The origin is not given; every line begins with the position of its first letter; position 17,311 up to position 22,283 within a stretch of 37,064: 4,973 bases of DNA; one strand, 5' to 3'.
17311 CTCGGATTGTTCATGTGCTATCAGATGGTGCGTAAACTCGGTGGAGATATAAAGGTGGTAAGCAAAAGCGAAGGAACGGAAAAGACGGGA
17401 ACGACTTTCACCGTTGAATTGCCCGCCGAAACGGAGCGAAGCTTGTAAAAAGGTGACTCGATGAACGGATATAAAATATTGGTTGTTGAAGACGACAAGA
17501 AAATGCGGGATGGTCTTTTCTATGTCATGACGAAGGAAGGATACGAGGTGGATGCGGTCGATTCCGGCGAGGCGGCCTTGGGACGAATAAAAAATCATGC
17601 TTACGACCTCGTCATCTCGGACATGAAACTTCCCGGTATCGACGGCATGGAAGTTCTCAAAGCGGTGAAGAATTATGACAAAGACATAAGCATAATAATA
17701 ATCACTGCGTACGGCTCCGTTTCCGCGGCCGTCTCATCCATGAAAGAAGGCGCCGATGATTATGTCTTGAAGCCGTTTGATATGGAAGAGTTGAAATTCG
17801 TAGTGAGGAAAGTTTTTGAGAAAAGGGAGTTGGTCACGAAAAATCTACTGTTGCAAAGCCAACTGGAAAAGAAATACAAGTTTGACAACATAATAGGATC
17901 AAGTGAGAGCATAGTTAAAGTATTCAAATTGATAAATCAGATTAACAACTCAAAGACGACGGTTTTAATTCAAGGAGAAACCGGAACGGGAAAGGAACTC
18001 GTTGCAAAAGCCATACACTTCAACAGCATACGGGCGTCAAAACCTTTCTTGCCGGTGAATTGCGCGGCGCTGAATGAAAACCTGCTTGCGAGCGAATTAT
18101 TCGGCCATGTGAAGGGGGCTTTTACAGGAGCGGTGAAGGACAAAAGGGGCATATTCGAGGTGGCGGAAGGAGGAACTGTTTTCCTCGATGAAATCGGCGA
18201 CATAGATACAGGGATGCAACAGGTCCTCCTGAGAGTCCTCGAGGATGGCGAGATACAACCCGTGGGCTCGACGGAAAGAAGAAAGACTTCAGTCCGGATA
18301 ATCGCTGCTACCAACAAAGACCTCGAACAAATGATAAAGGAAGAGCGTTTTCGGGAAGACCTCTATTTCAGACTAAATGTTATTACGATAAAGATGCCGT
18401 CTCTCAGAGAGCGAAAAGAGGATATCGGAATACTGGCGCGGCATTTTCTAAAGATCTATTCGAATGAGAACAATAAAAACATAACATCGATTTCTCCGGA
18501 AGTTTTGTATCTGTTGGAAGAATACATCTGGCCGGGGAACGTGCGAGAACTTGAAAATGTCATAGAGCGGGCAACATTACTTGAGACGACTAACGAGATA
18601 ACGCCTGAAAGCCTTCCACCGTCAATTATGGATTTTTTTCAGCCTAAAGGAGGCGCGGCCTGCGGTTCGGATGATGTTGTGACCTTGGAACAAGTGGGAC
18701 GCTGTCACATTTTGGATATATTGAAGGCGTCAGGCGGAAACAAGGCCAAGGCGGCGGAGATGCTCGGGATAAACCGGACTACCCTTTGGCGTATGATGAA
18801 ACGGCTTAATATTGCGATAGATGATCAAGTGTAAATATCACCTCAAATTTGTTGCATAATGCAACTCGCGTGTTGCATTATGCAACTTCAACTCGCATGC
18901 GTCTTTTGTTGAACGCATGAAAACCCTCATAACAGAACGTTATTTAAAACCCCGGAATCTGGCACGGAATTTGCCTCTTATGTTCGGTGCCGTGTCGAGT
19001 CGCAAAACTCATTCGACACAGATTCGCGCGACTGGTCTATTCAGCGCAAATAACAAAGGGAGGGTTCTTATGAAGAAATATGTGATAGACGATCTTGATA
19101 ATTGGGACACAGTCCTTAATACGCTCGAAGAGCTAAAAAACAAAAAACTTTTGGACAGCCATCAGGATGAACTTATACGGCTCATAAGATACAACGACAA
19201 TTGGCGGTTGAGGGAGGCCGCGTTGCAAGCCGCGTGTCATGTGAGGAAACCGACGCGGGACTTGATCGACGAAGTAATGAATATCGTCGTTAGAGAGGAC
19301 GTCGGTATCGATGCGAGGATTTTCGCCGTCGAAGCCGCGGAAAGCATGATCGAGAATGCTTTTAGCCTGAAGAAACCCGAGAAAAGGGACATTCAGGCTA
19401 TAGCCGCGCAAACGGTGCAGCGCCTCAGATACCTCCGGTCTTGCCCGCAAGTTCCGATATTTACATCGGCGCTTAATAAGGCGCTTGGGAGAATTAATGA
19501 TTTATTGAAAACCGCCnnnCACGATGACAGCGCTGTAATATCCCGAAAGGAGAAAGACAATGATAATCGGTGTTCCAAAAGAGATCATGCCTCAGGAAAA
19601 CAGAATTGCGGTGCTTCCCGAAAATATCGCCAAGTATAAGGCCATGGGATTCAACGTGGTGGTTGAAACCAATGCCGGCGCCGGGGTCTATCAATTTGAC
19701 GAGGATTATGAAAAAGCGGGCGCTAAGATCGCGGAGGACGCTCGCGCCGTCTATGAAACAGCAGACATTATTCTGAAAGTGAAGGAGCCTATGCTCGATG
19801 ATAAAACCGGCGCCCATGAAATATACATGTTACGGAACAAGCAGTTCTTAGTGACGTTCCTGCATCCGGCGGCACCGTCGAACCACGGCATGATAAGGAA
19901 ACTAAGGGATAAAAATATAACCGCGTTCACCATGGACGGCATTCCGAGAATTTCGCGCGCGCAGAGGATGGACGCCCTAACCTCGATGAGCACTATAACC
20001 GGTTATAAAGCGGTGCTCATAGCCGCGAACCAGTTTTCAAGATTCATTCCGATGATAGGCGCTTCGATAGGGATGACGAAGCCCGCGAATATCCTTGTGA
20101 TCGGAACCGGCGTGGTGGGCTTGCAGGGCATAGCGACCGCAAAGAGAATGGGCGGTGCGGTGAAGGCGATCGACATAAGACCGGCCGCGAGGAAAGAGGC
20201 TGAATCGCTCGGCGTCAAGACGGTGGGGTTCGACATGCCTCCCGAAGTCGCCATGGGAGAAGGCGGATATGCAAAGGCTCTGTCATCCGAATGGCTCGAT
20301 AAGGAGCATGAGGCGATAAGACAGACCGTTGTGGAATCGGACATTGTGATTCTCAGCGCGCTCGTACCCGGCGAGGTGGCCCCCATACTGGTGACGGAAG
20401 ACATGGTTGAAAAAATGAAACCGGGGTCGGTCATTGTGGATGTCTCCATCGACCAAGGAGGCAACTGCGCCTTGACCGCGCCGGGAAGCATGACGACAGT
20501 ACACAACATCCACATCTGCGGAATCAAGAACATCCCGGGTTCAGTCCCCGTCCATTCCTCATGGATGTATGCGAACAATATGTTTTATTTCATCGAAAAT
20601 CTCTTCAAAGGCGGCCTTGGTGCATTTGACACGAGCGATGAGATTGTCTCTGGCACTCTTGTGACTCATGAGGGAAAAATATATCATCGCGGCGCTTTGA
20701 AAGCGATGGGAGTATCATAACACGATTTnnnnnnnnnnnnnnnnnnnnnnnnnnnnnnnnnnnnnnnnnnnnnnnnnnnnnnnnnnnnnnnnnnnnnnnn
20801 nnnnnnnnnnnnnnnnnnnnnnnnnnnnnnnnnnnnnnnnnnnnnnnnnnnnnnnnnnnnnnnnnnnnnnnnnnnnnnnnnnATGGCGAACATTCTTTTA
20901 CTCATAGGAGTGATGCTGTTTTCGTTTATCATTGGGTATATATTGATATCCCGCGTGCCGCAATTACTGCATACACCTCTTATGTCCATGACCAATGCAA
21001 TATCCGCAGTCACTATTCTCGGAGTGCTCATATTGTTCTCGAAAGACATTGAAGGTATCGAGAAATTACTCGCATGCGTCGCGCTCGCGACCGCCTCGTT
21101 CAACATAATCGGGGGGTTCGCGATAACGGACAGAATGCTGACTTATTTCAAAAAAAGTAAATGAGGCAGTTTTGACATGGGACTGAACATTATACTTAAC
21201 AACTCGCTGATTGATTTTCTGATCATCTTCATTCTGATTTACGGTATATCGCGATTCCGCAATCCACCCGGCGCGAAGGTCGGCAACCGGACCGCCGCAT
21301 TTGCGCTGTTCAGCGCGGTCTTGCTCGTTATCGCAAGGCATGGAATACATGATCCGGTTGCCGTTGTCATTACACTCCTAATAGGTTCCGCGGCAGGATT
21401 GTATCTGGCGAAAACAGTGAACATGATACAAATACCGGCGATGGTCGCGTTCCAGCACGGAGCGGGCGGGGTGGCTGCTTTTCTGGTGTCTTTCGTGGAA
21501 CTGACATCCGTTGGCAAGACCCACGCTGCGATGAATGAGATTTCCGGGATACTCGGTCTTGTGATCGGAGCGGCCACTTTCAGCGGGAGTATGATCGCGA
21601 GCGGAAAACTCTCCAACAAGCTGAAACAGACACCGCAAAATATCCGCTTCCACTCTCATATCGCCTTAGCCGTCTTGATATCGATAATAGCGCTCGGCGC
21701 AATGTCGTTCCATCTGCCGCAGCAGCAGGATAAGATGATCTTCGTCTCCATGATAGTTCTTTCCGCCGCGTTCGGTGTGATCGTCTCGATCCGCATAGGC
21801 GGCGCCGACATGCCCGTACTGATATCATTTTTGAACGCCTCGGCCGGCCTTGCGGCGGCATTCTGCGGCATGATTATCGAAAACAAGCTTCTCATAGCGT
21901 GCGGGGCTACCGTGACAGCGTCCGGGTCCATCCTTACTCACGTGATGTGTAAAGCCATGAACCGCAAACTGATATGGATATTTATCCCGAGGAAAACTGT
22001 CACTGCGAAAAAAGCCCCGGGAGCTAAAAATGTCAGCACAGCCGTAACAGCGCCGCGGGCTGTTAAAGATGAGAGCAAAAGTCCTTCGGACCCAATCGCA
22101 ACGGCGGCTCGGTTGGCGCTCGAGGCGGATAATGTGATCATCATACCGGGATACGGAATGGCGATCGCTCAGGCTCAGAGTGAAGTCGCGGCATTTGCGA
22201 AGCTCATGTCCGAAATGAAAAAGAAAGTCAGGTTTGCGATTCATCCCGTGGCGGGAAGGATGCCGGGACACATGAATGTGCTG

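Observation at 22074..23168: PntB carries a tandem duplication of the NADP(H)-binding dIII domain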

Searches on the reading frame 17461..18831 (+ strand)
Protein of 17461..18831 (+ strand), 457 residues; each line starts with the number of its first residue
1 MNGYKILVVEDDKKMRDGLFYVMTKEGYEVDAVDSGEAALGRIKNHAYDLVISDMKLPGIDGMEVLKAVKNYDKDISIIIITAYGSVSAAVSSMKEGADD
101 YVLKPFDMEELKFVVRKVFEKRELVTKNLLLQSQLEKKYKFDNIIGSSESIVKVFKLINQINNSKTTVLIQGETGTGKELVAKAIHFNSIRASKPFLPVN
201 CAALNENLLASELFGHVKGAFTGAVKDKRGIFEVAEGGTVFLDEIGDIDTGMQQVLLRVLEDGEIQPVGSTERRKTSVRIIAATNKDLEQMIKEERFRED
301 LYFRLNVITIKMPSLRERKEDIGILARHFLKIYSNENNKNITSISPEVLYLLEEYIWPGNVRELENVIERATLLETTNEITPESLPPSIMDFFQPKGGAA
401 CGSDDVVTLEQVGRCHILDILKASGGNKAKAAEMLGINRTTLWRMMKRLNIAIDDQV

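Call 38: search_protein_families(library=pfam, proteins=[window:17461-18831:+], max_evalue=0.001)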
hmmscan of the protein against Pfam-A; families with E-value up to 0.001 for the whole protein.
window:17461-18831:+ (457 aa): 9 families
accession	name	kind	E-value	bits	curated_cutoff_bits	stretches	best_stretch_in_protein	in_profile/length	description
PF00158.32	Sigma54_activat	-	1.1e-69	233.9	20.2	1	144-311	1-168/168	Sigma-54 interaction domain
PF00072.30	Response_reg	-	1.4e-30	106.1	30.2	1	6-112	1-107/111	Response regulator receiver domain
PF25601.1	AAA_lid_14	-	3.9e-27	94.3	27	1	316-390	1-75/87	AAA+ ATPase lid domain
PF14532.12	Sigma54_activ_2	-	2.4e-21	76.9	25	1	145-315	1-138/138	Sigma-54 interaction domain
PF02954.25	HTH_8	-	3.2e-13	49.6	22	1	408-448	1-41/42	Bacterial regulatory protein, Fis family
PF07724.20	AAA_2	-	8.7e-10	39.3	27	1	165-297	3-136/166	AAA domain (Cdc48 subfamily)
PF07728.20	AAA_5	-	6.2e-09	36.4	22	1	168-286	2-123/139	AAA domain (dynein-related subfamily)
PF00004.35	AAA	-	1.2e-06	29.5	21.2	1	168-303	1-129/131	ATPase family associated with various cellular activities (AAA)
PF01078.27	Mg_chelatase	-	0.00071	19.5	20.3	0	223-285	93-157/207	Magnesium chelatase, subunit ChlI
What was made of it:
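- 17461..18834 (+): Sigma-54-dependent response regulator (receiver, AAA+ sigma-54 interaction domain, Fis-type HTH). PF00072, PF00158 and PF02954 (call 38).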

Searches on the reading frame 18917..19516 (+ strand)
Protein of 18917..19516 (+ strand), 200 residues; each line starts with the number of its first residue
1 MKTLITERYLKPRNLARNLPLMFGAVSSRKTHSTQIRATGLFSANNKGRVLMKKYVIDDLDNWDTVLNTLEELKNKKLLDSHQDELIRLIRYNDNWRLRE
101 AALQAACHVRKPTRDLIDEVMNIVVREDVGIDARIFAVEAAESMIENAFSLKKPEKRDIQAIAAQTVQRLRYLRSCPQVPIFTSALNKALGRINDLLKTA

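Call 38: search_protein_families(library=pfam, proteins=[window:18917-19516:+], max_evalue=0.001)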
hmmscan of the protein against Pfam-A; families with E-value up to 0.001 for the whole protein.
window:18917-19516:+ (200 aa): 0 families

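Call 43: search_protein_families(library=ncbifam, proteins=[window:18917-19516:+], max_evalue=0.01)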
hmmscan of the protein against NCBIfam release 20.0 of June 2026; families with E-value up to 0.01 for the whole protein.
window:18917-19516:+ (200 aa): 0 families
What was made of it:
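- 19070..19519 (+): Small HEAT-repeat protein, 149 aa, conserved directly upstream of pntAA in this clade; function unknown. No Pfam or NCBIfam hit for the window protein (calls 38, 43).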

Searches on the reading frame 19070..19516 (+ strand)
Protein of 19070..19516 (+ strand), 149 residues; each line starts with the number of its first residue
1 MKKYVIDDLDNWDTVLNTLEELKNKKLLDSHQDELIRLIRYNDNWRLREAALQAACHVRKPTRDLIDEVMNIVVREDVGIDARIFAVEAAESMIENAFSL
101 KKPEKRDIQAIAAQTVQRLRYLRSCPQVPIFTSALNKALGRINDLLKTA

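Call 67: find_homologous_proteins(query=window:19070-19516:+, max_evalue=0.001)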
Query window:19070-19516:+ (149 aa): 14 proteins with E <= 0.001 among 265 candidates.
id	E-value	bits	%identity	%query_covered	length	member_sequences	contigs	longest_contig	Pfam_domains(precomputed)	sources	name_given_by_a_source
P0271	2.0e-90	318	100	100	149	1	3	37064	-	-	-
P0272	3.7e-39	152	56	95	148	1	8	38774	-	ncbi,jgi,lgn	-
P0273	7.6e-32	128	56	83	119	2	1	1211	-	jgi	-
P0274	7.3e-28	115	42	95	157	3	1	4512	-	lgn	-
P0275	1.0e-20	92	36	100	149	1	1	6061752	-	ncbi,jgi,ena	jgi:hypothetical protein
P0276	1.5e-20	91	34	100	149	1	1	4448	-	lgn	-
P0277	2.5e-20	91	35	100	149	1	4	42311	PF13646.13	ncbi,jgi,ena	-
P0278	2.6e-20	91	37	100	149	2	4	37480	PF13646.13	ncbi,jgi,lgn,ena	-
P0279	7.3e-20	89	34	100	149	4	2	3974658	PF13646.13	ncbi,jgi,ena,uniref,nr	ncbi:hypothetical protein DespoDRAFT_01294 [Desulfobacter postgatei 2ac9]|uniref:HEAT repeat protein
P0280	1.9e-19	88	34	100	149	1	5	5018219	-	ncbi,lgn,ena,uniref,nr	ncbi:hypothetical protein [uncultured Desulfobacter sp.]|uniref:hypothetical protein n=1 Tax=uncultu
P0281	2.9e-17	81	38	95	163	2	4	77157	-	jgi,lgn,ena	jgi:HEAT repeat protein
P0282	7.3e-17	80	41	63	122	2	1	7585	-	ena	-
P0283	1.3e-16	79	36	95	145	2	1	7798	-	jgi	jgi:hypothetical protein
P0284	3.8e-16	77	36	95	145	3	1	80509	-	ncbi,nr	ncbi:MAG: hypothetical protein LLG97_07725 [Deltaproteobacteria bacterium]|nr:hypothetical protein [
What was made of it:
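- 19070..19519 (+): Homologues are 145-163 aa, some carry PF13646, and one is named 'HEAT repeat protein' (call 67).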

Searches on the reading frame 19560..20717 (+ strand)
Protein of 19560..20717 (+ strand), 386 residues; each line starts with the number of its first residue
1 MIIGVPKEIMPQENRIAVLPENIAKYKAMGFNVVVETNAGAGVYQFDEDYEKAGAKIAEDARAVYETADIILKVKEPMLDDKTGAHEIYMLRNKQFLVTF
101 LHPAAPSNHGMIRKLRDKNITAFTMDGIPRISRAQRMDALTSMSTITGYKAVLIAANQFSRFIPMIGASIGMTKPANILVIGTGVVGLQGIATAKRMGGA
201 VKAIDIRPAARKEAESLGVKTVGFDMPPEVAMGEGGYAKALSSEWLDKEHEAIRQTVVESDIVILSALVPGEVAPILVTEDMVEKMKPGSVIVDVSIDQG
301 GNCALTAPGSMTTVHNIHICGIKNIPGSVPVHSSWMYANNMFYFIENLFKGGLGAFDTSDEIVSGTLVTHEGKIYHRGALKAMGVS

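Call 3: search_protein_families(library=pfam, proteins=[window:19560-20717:+], max_evalue=0.01)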
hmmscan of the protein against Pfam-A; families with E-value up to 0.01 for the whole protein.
window:19560-20717:+ (386 aa): 3 families
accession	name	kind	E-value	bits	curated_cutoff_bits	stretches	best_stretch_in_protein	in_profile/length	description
PF01262.27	AlaDh_PNT_C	-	1.6e-60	204.6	23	1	151-376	1-213/214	Alanine dehydrogenase/PNT, C-terminal domain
PF05222.21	AlaDh_PNT_N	-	1.1e-41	142.6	30.4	1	4-146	1-135/136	Alanine dehydrogenase/PNT, N-terminal domain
PF02826.25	2-Hacid_dh_C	-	0.00025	20.9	25.1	0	177-225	38-86/178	D-isomer specific 2-hydroxyacid dehydrogenase, NAD binding domain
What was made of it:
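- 19560..20720 (+): pntAA (alpha1, dI), 386 aa, the soluble NAD(H)-binding subunit; the only dI gene in the operon. PF05222 and PF01262 (call 3).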

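Call 43: search_protein_families(library=ncbifam, proteins=[window:19560-20717:+], max_evalue=0.01)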
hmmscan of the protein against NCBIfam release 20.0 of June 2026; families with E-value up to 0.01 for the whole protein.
window:19560-20717:+ (386 aa): 6 families
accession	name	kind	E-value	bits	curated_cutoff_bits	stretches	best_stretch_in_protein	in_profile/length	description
NF006942.0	PRK09424.1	equivalog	2.3e-103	346.6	383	1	1-375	1-367/510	Re/Si-specific NAD(P)(+) transhydrogenase subunit alpha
TIGR00561.1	pntA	equivalog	2.1e-92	310.4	444.4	1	3-375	2-366/511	Re/Si-specific NAD(P)(+) transhydrogenase subunit alpha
TIGR00518.1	alaDH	equivalog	1.2e-54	185.7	391.85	2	1-207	1-199/370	alanine dehydrogenase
TIGR03366.1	HpnZ_proposed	hypoth_equivalog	0.0001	21.6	328.1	1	172-223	153-205/315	putative phosphonate catabolism associated alcohol dehydrogenase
NF041097.1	keto_inos_dh_IolM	equivalog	0.0022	16.7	450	0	168-222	200-255/389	scyllo-inosose 3-dehydrogenase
NF007642.0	PRK10309.1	equivalog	0.0041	16.4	550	1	175-222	161-209/347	galactitol-1-phosphate 5-dehydrogenase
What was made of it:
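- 19560..20720 (+): NF006942 at 346.6 bits, below its 383-bit cut-off (call 43).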

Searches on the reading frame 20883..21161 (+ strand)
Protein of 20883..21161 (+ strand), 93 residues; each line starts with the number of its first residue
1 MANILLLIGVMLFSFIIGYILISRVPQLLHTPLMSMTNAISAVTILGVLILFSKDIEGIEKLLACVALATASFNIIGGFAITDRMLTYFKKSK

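Call 3: search_protein_families(library=pfam, proteins=[window:20883-21161:+], max_evalue=0.01)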
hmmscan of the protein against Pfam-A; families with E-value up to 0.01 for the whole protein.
window:20883-21161:+ (93 aa): 1 family
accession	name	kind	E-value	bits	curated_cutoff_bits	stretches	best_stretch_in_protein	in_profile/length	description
PF12769.12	PNTB_4TM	-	9.4e-28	97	26.2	1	9-91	3-85/85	4TM region of pyridine nucleotide transhydrogenase, mitoch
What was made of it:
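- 20883..21164 (+): pntAB (alpha2), 93 aa, the 4TM part of dII. PF12769 at 97 bits (call 3).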

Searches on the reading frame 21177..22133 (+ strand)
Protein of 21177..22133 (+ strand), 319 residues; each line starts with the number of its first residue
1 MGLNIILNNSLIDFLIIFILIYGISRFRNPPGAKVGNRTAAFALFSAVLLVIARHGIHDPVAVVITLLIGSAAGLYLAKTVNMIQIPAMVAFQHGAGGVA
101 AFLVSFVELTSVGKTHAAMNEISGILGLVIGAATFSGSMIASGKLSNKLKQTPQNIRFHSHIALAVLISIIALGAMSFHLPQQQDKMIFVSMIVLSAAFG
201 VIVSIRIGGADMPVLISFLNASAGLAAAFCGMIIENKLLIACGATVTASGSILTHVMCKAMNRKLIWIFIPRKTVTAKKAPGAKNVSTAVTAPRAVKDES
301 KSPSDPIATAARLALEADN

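Call 23: search_protein_representatives(protein=window:21177-22001:+)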
Query: 275 residues. Proteins with E-value up to 0.001 (for the whole library): 3246; up to 1e-10: 1235; up to 1e-30: 65. The best 150 are listed.
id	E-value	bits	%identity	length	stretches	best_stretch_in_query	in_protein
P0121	2.0e-77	276.6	56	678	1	11-273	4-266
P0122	6.2e-74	265.2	56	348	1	9-271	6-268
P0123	8.0e-73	261.5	54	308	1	10-270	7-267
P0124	1.5e-72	260.6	53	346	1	9-270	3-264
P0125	5.2e-72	258.9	52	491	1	11-272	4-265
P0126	5.5e-65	235.9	52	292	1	13-270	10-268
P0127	1.8e-64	234.1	50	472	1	11-265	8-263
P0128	3.0e-64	233.5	51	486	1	10-270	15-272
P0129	4.6e-64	232.9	49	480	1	12-272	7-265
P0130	1.7e-62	227.7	50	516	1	11-270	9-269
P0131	3.3e-61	223.5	51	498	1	11-269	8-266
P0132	1.4e-60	221.5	56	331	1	43-268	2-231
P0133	1.5e-60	221.3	49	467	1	11-269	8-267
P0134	2.6e-60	220.5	51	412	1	11-270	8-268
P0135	5.9e-56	206.3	43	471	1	10-267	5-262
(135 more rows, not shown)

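Call 72: search_solved_structures(query=window:21177-22133:+, show_alignments=2, max_evalue=0.00001)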
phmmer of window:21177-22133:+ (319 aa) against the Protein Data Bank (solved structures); distinct sequences matched with E-value up to 0.00001: 7.
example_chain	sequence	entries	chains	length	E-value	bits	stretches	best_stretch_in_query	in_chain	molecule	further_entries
5uni_B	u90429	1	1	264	5e-30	108.3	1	14-269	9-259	NAD(P) transhydrogenase subunit beta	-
4o93_B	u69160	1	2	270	5.3e-30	108.2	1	14-269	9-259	NAD(P) transhydrogenase subunit beta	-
4o9p_D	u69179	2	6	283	5.6e-30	108.1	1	14-268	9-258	NAD(P) transhydrogenase subunit beta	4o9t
4o9u_B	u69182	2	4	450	1.5e-29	106.7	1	14-268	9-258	NAD(P) transhydrogenase subunit beta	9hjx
9l76_C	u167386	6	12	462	1.6e-29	106.6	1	17-268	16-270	NAD(P) transhydrogenase subunit beta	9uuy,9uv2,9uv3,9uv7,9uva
6que_A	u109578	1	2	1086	8.2e-25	91.2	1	67-273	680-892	Nicotinamide nucleotide transhydrogenase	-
6qti_A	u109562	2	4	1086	8.3e-25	91.2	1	67-273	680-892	Nicotinamide nucleotide transhydrogenase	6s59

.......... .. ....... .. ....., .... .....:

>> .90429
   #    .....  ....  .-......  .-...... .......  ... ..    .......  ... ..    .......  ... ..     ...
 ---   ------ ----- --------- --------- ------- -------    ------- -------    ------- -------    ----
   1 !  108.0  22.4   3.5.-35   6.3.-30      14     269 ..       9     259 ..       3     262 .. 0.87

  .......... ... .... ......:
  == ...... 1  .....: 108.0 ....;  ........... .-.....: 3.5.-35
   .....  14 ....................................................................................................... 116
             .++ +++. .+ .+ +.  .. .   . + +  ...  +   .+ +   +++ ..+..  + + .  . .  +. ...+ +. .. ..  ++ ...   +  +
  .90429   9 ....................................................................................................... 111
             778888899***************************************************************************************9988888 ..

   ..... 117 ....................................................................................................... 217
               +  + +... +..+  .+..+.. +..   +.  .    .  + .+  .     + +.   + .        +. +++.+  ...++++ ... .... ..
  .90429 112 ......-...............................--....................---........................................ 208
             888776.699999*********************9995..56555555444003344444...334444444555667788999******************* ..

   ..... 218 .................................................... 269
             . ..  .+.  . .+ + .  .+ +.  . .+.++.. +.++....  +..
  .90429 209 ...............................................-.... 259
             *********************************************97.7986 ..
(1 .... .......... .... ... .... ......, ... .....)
